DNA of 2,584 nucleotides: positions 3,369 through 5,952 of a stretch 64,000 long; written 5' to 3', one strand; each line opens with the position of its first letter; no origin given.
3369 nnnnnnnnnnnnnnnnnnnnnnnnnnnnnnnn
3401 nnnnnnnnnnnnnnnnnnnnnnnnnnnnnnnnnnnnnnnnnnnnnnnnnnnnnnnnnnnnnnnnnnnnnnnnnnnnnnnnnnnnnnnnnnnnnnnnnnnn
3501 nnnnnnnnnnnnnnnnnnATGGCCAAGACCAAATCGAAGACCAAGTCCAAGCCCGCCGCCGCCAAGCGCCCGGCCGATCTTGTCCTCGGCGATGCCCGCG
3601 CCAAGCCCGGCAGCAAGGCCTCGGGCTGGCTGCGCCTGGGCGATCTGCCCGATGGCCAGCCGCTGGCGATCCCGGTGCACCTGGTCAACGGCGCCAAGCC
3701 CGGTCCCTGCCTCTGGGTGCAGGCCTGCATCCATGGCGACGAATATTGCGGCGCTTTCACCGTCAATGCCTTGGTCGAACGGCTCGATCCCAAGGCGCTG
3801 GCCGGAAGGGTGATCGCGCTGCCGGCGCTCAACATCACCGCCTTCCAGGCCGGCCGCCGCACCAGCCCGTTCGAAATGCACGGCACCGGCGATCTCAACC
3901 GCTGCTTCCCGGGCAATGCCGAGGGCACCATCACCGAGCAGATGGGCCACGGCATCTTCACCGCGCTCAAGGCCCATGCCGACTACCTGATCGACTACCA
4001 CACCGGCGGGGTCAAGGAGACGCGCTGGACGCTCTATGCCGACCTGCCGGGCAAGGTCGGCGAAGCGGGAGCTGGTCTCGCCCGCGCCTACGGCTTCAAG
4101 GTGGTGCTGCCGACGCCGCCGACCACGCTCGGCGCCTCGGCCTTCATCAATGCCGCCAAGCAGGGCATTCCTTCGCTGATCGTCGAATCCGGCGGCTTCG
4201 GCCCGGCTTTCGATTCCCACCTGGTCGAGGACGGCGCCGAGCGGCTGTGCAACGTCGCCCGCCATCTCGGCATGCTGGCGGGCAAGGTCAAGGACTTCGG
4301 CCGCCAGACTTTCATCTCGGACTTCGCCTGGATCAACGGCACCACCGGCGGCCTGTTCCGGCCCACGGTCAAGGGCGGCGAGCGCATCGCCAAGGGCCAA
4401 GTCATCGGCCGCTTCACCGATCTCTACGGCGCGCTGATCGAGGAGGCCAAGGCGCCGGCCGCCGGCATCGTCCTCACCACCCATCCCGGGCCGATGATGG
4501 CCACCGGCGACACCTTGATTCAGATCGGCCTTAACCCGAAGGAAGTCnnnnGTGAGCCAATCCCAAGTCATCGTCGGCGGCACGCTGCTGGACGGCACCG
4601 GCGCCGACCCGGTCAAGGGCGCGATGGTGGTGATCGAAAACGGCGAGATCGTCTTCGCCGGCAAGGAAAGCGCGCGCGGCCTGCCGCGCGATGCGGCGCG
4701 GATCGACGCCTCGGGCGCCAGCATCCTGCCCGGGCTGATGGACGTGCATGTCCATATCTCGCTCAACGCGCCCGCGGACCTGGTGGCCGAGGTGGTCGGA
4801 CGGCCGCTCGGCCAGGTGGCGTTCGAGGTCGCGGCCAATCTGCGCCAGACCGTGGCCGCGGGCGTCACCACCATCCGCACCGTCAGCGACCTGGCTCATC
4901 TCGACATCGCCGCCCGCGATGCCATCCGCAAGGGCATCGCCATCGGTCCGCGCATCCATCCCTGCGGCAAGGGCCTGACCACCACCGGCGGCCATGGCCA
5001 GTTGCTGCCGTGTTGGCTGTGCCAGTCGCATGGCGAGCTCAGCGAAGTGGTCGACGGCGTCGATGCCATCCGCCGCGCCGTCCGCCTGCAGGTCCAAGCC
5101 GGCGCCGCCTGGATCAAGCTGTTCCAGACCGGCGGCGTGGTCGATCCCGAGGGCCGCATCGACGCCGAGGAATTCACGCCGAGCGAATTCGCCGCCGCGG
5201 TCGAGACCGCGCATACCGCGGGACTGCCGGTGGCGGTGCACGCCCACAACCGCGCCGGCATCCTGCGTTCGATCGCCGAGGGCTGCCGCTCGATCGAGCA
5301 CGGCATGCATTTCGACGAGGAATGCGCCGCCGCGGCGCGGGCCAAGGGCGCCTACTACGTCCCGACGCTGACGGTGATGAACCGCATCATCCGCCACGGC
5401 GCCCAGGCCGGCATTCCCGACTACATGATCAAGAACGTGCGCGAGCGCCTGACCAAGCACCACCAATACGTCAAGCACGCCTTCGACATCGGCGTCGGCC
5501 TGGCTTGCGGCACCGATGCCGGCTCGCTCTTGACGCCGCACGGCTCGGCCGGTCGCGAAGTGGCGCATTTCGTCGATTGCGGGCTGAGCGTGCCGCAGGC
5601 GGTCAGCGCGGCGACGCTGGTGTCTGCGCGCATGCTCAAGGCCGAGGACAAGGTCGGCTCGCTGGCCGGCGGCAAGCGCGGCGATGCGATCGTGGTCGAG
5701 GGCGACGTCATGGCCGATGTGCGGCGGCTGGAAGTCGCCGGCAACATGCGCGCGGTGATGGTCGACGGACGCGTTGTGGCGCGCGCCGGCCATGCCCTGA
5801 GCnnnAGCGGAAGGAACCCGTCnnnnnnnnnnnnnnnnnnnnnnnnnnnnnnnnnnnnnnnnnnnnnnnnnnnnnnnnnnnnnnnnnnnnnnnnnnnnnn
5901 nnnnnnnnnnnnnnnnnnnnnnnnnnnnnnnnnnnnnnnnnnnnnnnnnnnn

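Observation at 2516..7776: Two-subfamily architecture of the deacylase array suggests heteromeric enzyme pairs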

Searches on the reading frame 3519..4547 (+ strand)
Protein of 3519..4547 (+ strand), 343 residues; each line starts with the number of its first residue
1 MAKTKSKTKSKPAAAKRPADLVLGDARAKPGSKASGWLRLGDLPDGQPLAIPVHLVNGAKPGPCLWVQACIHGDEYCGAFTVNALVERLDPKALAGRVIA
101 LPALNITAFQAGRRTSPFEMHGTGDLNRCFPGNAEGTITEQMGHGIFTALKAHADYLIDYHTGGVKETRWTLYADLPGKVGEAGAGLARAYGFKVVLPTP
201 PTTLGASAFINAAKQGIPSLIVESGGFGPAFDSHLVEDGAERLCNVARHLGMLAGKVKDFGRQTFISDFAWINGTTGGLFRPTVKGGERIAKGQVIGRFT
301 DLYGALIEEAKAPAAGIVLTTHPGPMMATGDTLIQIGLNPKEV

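Call 5: search_protein_families(library=pfam, proteins=[window:3519-4547:+])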
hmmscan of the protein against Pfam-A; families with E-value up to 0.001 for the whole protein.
window:3519-4547:+ (343 aa): 1 family
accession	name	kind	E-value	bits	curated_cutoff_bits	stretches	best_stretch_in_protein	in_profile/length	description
PF24827.1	AstE_AspA_cat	-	4.4e-26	92.1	25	1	61-236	1-178/192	Succinylglutamate desuccinylase/Aspartoacylase catalytic domain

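Call 6: search_protein_families(library=ncbifam, proteins=[window:3519-4547:+])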
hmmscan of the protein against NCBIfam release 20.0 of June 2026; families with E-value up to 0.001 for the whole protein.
window:3519-4547:+ (343 aa): 1 family
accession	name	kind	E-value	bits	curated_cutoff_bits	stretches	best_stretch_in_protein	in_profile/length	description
TIGR02994.1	ectoine_eutE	equivalog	1.4e-31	109.7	402.7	1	49-334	35-322/325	N(2)-acetyl-L-2,4-diaminobutanoate deacetylase DoeB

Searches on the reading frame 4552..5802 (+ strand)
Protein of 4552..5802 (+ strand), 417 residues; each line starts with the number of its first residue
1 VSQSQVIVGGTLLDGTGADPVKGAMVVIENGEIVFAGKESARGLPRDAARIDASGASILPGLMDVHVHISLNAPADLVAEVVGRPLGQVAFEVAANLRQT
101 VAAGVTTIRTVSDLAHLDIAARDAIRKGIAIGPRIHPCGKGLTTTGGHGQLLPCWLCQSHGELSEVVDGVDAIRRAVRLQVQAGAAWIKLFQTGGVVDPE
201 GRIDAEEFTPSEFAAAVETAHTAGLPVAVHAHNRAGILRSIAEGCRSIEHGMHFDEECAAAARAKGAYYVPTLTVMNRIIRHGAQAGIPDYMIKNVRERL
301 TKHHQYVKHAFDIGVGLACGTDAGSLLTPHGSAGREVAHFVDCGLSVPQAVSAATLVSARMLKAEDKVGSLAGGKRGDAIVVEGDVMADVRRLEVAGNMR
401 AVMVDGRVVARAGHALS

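Call 5: search_protein_families(library=pfam, proteins=[window:4552-5802:+])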
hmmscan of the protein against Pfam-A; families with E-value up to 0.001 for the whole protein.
window:4552-5802:+ (417 aa): 2 families
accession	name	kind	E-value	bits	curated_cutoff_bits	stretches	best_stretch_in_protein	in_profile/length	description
PF01979.26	Amidohydro_1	-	1.4e-41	143.4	25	1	58-409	2-345/345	Amidohydrolase family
PF07969.17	Amidohydro_3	-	9.7e-16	58.7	29.7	1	167-410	237-472/472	Amidohydrolase family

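Call 6: search_protein_families(library=ncbifam, proteins=[window:4552-5802:+])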
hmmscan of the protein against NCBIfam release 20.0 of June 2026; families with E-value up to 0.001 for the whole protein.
window:4552-5802:+ (417 aa): 31 families (the best 25 are shown)
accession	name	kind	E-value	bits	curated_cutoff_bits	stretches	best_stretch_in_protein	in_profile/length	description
NF051886.1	XaaProDiPepCaul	equivalog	8.3e-81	272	500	1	7-409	2-397/398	Xaa-Pro dipeptidase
NF006056.0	PRK08204.1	subfamily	1.8e-12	46.8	391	1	342-416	339-422/449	hypothetical protein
TIGR01224.1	hutI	equivalog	3.3e-11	42.6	298.15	2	24-70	4-50/377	imidazolonepropionase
NF006689.0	PRK09237.1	equivalog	2.2e-09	36.4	371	1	7-78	7-75/383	amidohydrolase/deacetylase family metallohydrolase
TIGR02967.1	guan_deamin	equivalog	4.3e-09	35.9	375.4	1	314-387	292-365/401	guanine deaminase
TIGR00221.1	nagA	equivalog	2.1e-08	33.5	225.65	0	319-386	306-370/380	N-acetylglucosamine-6-phosphate deacetylase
NF006679.0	PRK09228.1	subfamily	2.2e-08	33.3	351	0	313-385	314-388/433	guanine deaminase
NF011989.0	PRK15446.2-5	equivalog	9e-08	31.3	565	1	22-116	19-105/385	alpha-D-ribose 1-methylphosphonate 5-triphosphate diphosphatase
NF009060.0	PRK12394.1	equivalog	1e-07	31.1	442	1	4-76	4-72/381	metallo-dependent hydrolase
NF011990.0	PRK15446.2-6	subfamily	1.4e-07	30.5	233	1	20-108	16-100/390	alpha-D-ribose 1-methylphosphonate 5-triphosphate diphosphatase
TIGR01178.1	ade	equivalog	2.6e-06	26.2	472.5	1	24-70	20-60/552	adenine deaminase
NF006549.0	PRK09045.1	equivalog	4.3e-06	25.6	540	0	345-383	341-379/444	TRZ/ATZ family hydrolase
NF005211.0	PRK06687.1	equivalog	4.8e-06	25.6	703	0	24-71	22-69/419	TRZ/ATZ family protein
NF011987.0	PRK15446.2-3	subfamily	6e-06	25.3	253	0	18-67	22-67/395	alpha-D-ribose 1-methylphosphonate 5-triphosphate diphosphatase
TIGR02033.1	D-hydantoinase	equivalog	1e-05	24.7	393.25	1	7-72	3-63/454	dihydropyrimidinase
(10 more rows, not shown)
